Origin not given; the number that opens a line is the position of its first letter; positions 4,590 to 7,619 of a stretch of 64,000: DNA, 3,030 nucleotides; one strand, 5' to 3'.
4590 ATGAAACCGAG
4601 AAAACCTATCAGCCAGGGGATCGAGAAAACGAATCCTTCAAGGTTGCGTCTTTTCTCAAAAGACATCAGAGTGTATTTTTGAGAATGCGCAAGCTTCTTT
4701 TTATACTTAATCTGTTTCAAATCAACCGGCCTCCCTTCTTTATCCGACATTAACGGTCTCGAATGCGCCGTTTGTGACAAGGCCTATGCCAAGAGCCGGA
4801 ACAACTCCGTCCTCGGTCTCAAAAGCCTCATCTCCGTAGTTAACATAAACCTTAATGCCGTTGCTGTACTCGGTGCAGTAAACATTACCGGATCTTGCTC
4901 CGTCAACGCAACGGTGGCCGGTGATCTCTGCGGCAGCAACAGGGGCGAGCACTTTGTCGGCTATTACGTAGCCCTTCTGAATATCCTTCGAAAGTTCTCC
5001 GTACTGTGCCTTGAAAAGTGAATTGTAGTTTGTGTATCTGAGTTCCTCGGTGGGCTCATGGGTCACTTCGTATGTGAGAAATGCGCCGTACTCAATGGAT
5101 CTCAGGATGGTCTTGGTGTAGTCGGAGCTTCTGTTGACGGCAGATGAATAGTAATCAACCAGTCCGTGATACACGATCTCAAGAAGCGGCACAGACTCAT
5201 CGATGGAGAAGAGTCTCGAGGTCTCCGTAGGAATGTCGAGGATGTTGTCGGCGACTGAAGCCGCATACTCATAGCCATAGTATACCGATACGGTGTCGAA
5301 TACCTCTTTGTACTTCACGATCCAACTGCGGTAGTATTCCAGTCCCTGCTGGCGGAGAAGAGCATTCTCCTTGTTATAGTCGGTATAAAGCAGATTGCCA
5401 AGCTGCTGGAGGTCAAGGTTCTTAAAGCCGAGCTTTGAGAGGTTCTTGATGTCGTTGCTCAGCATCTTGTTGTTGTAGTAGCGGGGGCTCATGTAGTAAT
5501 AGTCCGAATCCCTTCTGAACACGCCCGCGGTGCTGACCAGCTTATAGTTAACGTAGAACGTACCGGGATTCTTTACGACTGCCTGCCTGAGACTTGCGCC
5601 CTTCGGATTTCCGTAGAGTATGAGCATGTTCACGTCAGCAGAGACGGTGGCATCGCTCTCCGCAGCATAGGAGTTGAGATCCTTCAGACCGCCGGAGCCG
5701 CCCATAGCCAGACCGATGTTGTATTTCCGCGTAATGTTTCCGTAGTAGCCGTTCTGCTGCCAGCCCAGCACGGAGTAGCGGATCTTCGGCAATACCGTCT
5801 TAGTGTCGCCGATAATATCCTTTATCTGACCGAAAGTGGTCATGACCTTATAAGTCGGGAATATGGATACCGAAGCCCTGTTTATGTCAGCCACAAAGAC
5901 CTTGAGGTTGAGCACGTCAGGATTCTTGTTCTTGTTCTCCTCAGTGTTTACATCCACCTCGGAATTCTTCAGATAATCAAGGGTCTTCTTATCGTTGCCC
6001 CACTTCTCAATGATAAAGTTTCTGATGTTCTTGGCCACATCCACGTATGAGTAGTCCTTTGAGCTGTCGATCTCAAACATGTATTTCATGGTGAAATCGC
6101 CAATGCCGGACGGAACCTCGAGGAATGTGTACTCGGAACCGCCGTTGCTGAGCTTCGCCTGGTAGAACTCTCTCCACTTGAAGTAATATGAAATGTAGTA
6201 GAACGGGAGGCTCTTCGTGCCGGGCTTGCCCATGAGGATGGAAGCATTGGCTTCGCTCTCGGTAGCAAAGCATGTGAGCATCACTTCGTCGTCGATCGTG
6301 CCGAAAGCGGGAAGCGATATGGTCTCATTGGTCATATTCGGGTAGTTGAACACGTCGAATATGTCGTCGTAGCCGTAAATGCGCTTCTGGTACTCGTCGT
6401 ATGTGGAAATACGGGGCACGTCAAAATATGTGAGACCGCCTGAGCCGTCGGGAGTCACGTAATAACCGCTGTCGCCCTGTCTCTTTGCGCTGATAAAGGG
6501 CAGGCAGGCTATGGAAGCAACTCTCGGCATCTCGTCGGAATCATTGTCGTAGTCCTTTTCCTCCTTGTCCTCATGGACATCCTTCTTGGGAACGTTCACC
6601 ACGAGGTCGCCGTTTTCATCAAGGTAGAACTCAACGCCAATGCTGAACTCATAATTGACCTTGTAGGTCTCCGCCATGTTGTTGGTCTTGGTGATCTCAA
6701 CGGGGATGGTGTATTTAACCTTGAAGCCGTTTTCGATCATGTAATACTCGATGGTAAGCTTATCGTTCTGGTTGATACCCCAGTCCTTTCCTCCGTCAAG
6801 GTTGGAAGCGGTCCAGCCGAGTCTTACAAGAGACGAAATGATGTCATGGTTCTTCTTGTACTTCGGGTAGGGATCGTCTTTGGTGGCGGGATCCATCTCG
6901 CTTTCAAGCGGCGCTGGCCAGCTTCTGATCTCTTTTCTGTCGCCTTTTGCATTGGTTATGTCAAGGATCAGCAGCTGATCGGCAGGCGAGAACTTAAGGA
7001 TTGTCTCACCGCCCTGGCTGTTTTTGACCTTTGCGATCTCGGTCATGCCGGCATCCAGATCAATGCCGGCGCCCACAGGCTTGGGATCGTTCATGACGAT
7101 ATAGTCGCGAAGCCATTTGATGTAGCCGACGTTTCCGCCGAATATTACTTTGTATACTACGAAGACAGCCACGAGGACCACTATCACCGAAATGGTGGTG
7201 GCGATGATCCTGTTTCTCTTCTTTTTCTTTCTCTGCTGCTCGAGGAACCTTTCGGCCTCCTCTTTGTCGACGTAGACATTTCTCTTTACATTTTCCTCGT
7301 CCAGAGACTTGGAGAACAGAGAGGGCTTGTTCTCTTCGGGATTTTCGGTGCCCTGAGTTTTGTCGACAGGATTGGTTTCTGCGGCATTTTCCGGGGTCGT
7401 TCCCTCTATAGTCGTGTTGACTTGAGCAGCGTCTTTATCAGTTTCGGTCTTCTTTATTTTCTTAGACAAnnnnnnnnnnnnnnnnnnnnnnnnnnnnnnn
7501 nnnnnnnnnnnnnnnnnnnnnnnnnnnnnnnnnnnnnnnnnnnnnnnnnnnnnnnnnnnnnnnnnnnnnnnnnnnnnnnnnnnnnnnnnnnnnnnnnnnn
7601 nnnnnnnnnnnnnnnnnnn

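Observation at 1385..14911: Composite polysaccharide-uptake operon: two CUT1 permease pairs, one lipoprotein SBP, one 1141-aa membrane-anchored CBM-SBP fusion, an NHL-propeller/multipass-membrane fusion and a 909-aa ecto-GH-like protein, with no ATPase gene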

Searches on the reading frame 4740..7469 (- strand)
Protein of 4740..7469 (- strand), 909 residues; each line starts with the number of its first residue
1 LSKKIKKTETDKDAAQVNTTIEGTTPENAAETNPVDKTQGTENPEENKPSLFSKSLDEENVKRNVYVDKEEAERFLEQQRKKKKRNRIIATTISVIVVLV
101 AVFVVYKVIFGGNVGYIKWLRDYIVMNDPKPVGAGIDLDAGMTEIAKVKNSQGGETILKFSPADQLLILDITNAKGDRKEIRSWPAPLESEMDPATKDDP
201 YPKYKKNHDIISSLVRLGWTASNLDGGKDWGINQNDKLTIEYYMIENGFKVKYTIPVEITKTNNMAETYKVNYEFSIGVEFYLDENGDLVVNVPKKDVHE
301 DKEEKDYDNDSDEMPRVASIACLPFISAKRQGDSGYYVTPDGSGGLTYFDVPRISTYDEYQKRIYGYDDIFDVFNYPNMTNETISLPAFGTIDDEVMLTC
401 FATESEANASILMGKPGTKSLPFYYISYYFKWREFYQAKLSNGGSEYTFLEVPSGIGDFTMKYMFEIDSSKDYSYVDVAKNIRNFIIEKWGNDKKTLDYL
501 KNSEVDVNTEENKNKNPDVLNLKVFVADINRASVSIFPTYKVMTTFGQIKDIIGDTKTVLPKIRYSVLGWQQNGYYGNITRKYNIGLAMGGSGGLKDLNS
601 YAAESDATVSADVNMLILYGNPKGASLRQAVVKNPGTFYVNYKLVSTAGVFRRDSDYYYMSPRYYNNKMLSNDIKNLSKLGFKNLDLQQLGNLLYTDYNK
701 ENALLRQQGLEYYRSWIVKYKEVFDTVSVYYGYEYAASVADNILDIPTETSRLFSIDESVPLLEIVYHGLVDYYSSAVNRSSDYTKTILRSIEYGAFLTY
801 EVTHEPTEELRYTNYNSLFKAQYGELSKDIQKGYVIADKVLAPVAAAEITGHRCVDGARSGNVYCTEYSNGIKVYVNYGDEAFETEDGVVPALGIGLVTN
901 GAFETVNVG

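Call 4: search_protein_families(library=pfam, proteins=[window:4740-7469:-], max_evalue=0.01)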
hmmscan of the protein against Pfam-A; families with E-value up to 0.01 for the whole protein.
window:4740-7469:- (909 aa): 1 family
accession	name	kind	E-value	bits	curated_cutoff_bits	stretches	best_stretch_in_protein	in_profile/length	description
PF18952.6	DUF5696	-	2.1e-117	393.6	25.6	1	262-893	7-610/612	Family of unknown function (DUF5696)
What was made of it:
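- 4740..7469 (-): DUF5696: disordered cytoplasmic tail (1-87), TM 88-106, ectodomain with an N-terminal beta-sandwich, a (beta/alpha)8 barrel and a C-terminal beta domain. It belongs to the GH129/GH101 superfamily. Call 4.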

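Call 5: search_protein_families(library=ncbifam, proteins=[window:4740-7469:-], max_evalue=0.01)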
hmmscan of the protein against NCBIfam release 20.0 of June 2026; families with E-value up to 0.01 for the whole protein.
window:4740-7469:- (909 aa): 0 families

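Call 11: find_encoding_contigs(protein=window:4740-7469:-, flank=10000, max_places=6)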
Protein window:4740-7469:- (909 aa): 7 contigs read that carry it; 4 places shown.
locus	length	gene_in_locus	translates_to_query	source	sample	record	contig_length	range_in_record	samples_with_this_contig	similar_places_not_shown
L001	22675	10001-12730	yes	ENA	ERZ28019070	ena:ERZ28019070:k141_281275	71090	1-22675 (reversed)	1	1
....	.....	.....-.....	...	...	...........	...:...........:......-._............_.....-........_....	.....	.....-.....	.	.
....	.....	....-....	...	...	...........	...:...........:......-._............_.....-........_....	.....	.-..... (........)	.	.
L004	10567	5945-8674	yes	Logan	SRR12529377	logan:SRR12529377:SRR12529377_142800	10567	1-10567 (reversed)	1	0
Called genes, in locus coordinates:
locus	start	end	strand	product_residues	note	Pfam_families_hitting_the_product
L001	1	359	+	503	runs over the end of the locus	PF03062:MBOAT, PF13813:MBOAT_2 (weak)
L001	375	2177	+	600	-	-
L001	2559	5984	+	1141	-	PF13416:SBP_bac_8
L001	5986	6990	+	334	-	PF00528:BPD_transp_1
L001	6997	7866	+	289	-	PF00528:BPD_transp_1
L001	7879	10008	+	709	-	PF01436:NHL (faint), PF04893:Yip1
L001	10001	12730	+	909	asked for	PF18952:DUF5696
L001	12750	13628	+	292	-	PF00528:BPD_transp_1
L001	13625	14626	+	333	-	PF00528:BPD_transp_1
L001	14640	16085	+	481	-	PF13416:SBP_bac_8, PF01547:SBP_bac_1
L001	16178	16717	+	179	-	PF19601:DUF6106 (weak)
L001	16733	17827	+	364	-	PF01841:Transglut_core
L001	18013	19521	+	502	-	PF00478:IMPDH, PF00571:CBS (faint)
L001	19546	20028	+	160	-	PF03449:GreA_GreB_N, PF01272:GreA_GreB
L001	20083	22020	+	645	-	PF01336:tRNA_anti-codon, PF00152:tRNA-synt_2, PF01588:tRNA_bind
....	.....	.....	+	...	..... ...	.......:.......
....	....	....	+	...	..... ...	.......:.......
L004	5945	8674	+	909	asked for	PF18952:DUF5696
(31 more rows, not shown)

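Call 12: find_homologous_proteins(query=window:4740-7469:-, max_evalue=0.00001)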
Query window:4740-7469:- (909 aa): 26 proteins with E <= 0.00001 among 8000 candidates.
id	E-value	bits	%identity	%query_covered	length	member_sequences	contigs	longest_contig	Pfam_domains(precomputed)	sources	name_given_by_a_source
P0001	0.0e+0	2061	100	100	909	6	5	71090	PF18952.7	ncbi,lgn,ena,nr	ncbi:MAG: hypothetical protein IJS71_04000 [Clostridia bacterium]|nr:hypothetical protein [Clostridi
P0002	0.0e+0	1518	77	94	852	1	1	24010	PF18952.7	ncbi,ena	-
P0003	0.0e+0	1462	75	94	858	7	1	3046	PF18952.7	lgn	-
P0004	0.0e+0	1435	71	96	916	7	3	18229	PF18952.7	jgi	-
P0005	0.0e+0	1419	69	100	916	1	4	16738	PF18952.7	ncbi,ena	-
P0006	0.0e+0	1418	69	97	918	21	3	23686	PF18952.7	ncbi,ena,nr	ncbi:MAG: hypothetical protein J6X47_08160 [Clostridia bacterium]|nr:hypothetical protein [Clostridi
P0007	0.0e+0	1409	72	94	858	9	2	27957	PF18952.7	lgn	-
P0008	0.0e+0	1393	70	94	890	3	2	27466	PF18952.7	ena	-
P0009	0.0e+0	1156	57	98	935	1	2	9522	PF18952.7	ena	-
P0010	0.0e+0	1032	54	97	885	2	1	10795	PF18952.7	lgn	-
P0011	0.0e+0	1025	54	100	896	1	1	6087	PF18952.7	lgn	-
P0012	1.8e-287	974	52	94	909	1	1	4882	PF18952.7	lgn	-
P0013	1.8e-285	968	51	100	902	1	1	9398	PF18952.7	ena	-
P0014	5.1e-284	963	55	93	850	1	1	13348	PF18952.7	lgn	-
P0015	3.0e-282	957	53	93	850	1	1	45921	PF18952.7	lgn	-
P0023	4.9e-20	89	25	68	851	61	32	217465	PF18952.7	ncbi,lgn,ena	-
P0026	2.7e-6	44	21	72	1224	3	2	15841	PF18952.7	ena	-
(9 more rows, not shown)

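Call 15: search_solved_structures(query=A1, max_evalue=1)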
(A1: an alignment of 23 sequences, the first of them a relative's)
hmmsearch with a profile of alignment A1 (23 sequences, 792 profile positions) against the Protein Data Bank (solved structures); distinct sequences matched with E-value up to 1: 5.
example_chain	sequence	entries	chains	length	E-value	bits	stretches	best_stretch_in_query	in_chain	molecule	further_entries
8rzk_A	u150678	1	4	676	9.6e-06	27.2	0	717-788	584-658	Conserved hypothetical periplasmic protein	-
8rzg_A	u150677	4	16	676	9.7e-06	27.2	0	717-788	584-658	Conserved hypothetical periplasmic protein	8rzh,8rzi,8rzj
5opq_A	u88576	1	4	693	9.8e-06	27.2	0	717-788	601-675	3,6-anhydro-D-galactosidase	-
5wzq_A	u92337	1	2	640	0.0016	19.9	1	436-504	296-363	Alpha-N-acetylgalactosaminidase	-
5wzn_A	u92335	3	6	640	0.0017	19.7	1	436-508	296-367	Alpha-N-acetylgalactosaminidase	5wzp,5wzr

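Call 16: find_related_loci(query=A1, collection=genome_contigs, flank=10000)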
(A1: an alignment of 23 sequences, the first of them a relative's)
Query A1 (909 aa) in genome_contigs; peptide patterns used: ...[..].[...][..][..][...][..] (x = any residue, [..] = any of these).
583 stretches matched a pattern; 530 encode a relative of the query (tblastn E <= 1e-3); the best 80 are kept; 80 distinct loci.
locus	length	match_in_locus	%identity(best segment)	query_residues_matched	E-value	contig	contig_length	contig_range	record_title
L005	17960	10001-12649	75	27-909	0e+0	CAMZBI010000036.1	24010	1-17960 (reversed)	MAG TPA_asm: uncultured Clostridia bacterium isolate SRR10912533_bin.33_metaWRAP_v1.3_MAG genome assembly, contig: ERZ14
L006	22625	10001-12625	71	38-908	0e+0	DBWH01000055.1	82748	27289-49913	MAG TPA_asm: Mageeibacillus sp. UBA1243 UBA1243_contig_10953, whole genome shotgun sequence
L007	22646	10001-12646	69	20-909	0e+0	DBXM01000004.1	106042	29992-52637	MAG TPA_asm: Mageeibacillus sp. UBA1212 UBA1212_contig_97977, whole genome shotgun sequence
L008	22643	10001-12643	69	22-909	0e+0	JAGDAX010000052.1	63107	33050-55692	MAG: Clostridia bacterium isolate RGIG10301 Yak_Rumen.Co__c2174136, whole genome shotgun sequence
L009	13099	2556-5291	69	4-908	0e+0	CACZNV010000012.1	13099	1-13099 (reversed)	MAG: uncultured Ruminococcus sp. isolate RUG12790 genome assembly, contig: RUG12790_asm_12, whole genome shotgun sequenc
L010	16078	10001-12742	72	1-909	0e+0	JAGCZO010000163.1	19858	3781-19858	MAG: Clostridia bacterium isolate RGIG10266 Yak_Rumen.Co__c5322439, whole genome shotgun sequence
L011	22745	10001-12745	67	1-909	0e+0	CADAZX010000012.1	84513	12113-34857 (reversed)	MAG: uncultured Ruminococcus sp. isolate RUG13779 genome assembly, contig: RUG13779_asm_12, whole genome shotgun sequenc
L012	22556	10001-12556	42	17-889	0e+0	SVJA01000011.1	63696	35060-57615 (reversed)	MAG: Oscillospiraceae bacterium isolate SIG423 NODE_2697_length_63696_cov_1.982381, whole genome shotgun sequence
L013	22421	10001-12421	43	63-892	0e+0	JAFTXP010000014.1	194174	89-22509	MAG: Clostridia bacterium isolate RGIG4242 Roe_deer_Colon-4__c2379, whole genome shotgun sequence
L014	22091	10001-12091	42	139-878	4e-172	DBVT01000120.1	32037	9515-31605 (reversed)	MAG TPA_asm: Mageeibacillus sp. UBA1257 UBA1257_contig_78760, whole genome shotgun sequence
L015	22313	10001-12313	38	98-890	4e-154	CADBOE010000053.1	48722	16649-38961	MAG: uncultured Ruminococcus sp. isolate RUG14148 genome assembly, contig: RUG14148_asm_53, whole genome shotgun sequenc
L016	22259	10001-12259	38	82-883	6e-161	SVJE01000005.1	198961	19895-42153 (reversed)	MAG: Oscillospiraceae bacterium isolate SIG427 NODE_1055_length_198961_cov_6.882138, whole genome shotgun sequence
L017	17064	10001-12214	40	103-895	6e-167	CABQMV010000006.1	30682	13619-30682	MAG TPA_asm: uncultured Ruminococcaceae bacterium isolate MGYG-HGUT-00728 genome assembly, contig: GUT_GENOME025996_6, w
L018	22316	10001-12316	38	112-901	1e-151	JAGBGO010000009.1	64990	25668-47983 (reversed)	MAG: Clostridia bacterium isolate RGIG9099 Water_deer_Rectum.Co__c106968, whole genome shotgun sequence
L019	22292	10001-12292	37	103-888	8e-150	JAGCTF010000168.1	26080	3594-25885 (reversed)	MAG: Clostridia bacterium isolate RGIG10101 Yak_Rumen-1__c1346616, whole genome shotgun sequence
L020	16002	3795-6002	37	139-901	7e-147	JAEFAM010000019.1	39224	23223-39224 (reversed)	MAG: Clostridia bacterium isolate Tb.RUG.494 NODE_3703_length_39224_cov_1.029900, whole genome shotgun sequence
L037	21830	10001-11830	28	257-879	2e-45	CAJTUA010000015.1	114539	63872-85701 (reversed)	MAG TPA_asm: uncultured Lachnospiraceae bacterium isolate MGBC105279 genome assembly, contig: MGBC105279.15, whole genom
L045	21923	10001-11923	26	197-880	1e-39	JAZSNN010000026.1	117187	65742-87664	MAG: Oscillospiraceae bacterium isolate T1900044551_TS20190017.MAGScoT_cleanbin_000005 SGB_232_k141_735853, whole genome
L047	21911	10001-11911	26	267-892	3e-39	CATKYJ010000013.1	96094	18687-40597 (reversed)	MAG TPA_asm: uncultured Acetatifactor sp. isolate MGG03606_1680015490 genome assembly, contig: ERR2844015_727, whole gen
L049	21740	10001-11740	26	287-880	4e-39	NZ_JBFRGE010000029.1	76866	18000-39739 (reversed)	Paenibacillus sp. 2TAB19 SCAFFOLD_28, whole genome shotgun sequence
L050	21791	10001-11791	26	275-898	7e-39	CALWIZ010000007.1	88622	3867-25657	MAG: uncultured Clostridia bacterium isolate BRZ_DH__bin49 genome assembly, contig: BRZ_DH__NODE_313_length_88622_cov_8.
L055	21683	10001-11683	24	313-892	1e-37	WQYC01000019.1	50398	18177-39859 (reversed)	MAG: Oscillospiraceae bacterium isolate Emb289P3bin72 Ga0123356_10000383, whole genome shotgun sequence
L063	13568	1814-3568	24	275-892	7e-36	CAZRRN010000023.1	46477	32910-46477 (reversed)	MAG TPA_asm: uncultured Lachnospiraceae bacterium isolate binchicken_co154_223 genome assembly, contig: NODE_885_length_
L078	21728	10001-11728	26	316-901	7e-35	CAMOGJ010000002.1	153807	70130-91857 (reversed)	MAG: uncultured Clostridia bacterium isolate SRR873604_bin.123_metaWRAP_v1.3_MAG genome assembly, contig: NODE_62_length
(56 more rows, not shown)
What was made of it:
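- Fixed cassette: 530 genome loci encode a DUF5696 relative (call 16).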

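Call 24: predict_structure(alignment_id=A1)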
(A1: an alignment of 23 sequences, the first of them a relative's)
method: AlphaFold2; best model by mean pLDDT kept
length: 909 residues; sequences in the alignment: 23
mean_pLDDT: 78.2   pTM: 0.81
mean pLDDT of the five models: 78.2, 77.6, 74.9, 74.7, 74.7
residues with pLDDT >= 90: 368; 70-90: 298; 50-70: 140; < 50: 103
segments of 3 or more residues with pLDDT < 50: 1-72, 111-114, 377-380, 530-537, 646-653
pLDDT, mean of each block of 10 residues (from residue 1): 27 27 28 28 28 28 36 59 72 80 62 58 86 93 96 96 95 96 93 91 91 89 69 83 97 86 75 88 97 90 68 79 92 92 89 71 71 49 78 95 81 83 90 69 58 78 95 95 94 91 87 78 74 45 81 89 85 53 62 87 91 76 69 71 51 63 87 86 88 79 84 93 93 90 88 75 94 90 88 95 76 59 89 94 93 89 95 96 95 95 88
secondary structure, 60 per line:
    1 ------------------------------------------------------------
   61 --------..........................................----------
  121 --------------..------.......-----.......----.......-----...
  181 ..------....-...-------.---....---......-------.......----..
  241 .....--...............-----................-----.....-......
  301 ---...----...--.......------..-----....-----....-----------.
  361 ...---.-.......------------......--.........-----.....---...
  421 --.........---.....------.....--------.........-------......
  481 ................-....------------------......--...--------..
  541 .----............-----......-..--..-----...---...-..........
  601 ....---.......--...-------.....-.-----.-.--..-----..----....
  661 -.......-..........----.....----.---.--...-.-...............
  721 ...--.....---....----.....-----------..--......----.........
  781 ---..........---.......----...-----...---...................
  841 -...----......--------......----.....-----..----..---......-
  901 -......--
elements in order (helices of 4 or more, strands of 3 or more residues): H69-110 E143-149 E155-161 E166-172 E178-182 H208-211 E215-220 E228-231 E239-245 E248-262 E268-283 E289-293 E298-300 E316-322 E336-339 E345-348 E360-363 H369-375 E388-393 E396-404 E410-414 E423-431 E435-439 E446-450 E459-467 H475-496 H498-501 E520-525 E528-530 E539-541 H546-557 E563-568 H591-604 E608-614 E617-619 H627-630 E657-660 H662-668 H670-679 E684-688 H706-723 E726-730 H734-737 E742-746 H762-767 E772-777 H784-793 E797-803 H823-840 E849-854 E863-868 E873-877 E894-899 E902-907
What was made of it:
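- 4740..7469 (-): AF2 model pLDDT 78, pTM 0.81 (call 24).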

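Call 28: fold_search(model_id=the predicted structure, library=pdb)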
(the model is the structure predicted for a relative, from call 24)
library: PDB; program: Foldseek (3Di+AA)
matches with E <= 10: 829; with E <= 0.001: 104
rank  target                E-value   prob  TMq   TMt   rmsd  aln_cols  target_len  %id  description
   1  5opq_A                2.5e-29  1.00  0.53  0.71   7.6       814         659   14  A 3,6-anhydro-D-galactosidase produced by Zobellia galactanivorans. This is an exo-lytic enzyme that hydrolyzes termin (released 2017-11-29)
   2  5opq_D                5.3e-29  1.00  0.52  0.70   7.7       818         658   15  A 3,6-anhydro-D-galactosidase produced by Zobellia galactanivorans. This is an exo-lytic enzyme that hydrolyzes termin (released 2017-11-29)
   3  8rzk_A                7.6e-29  1.00  0.52  0.70   7.8       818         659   14  The Michaelis complex of ZgGH129 D486N from Zobellia galactanivorans with neo-b/k-oligo-carrageenan tetrasaccharide (b (released 2024-07-31)
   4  5wzr_A                8.8e-23  1.00  0.51  0.71   7.1       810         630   12  Alpha-N-acetylgalactosaminidase NagBb from Bifidobacterium bifidum - Gal-NHAc-DNJ complex (released 2017-06-07)
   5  5wzn_A                3.5e-22  1.00  0.51  0.71   7.4       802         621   11  Alpha-N-acetylgalactosaminidase NagBb from Bifidobacterium bifidum - GalNAc complex (released 2017-06-07)
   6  5wzp_A                3.7e-22  1.00  0.49  0.71   6.7       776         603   12  Alpha-N-acetylgalactosaminidase NagBb from Bifidobacterium bifidum - ligand free (released 2017-06-07)
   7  5wzn_B                4.6e-22  1.00  0.50  0.71   6.9       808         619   12  Alpha-N-acetylgalactosaminidase NagBb from Bifidobacterium bifidum - GalNAc complex (released 2017-06-07)
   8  5wzr_B                7.2e-22  1.00  0.51  0.71   6.6       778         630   13  Alpha-N-acetylgalactosaminidase NagBb from Bifidobacterium bifidum - Gal-NHAc-DNJ complex (released 2017-06-07)
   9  5wzq_A                1.0e-21  1.00  0.49  0.70   6.8       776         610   13  Alpha-N-acetylgalactosaminidase NagBb from Bifidobacterium bifidum - quadruple mutant (released 2017-06-07)
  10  5wzq_B                1.4e-21  1.00  0.49  0.70   7.0       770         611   12  Alpha-N-acetylgalactosaminidase NagBb from Bifidobacterium bifidum - quadruple mutant (released 2017-06-07)
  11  5wzp_B                1.4e-20  1.00  0.48  0.69   7.3       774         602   11  Alpha-N-acetylgalactosaminidase NagBb from Bifidobacterium bifidum - ligand free (released 2017-06-07)
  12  6qev_B                7.2e-16  1.00  0.37  0.28  10.2       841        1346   12  EngBF DARPin Fusion 4b B6 (released 2019-11-06)
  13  6sh9_B                1.6e-15  1.00  0.38  0.28  10.0       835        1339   11  EngBF DARPin Fusion 4b D12 (released 2019-11-06)
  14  6qep                  1.8e-15  1.00  0.40  0.29   9.7       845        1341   12  EngBF DARPin Fusion 4b H14 (released 2019-11-06)
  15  8a19_A                6.8e-15  1.00  0.39  0.28  10.0       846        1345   11  Structure of a leucinostatin derivative determined by host lattice display : L1E4V1 construct (released 2022-12-07)
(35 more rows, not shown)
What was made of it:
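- On CAZy GH129: Foldseek top hits are 5opq and 5wzn, with target-normalised TM 0.71 (call 28).
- Closest known: GH129 glycosidases. Same: Same three-domain architecture and barrel fold (call 28).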
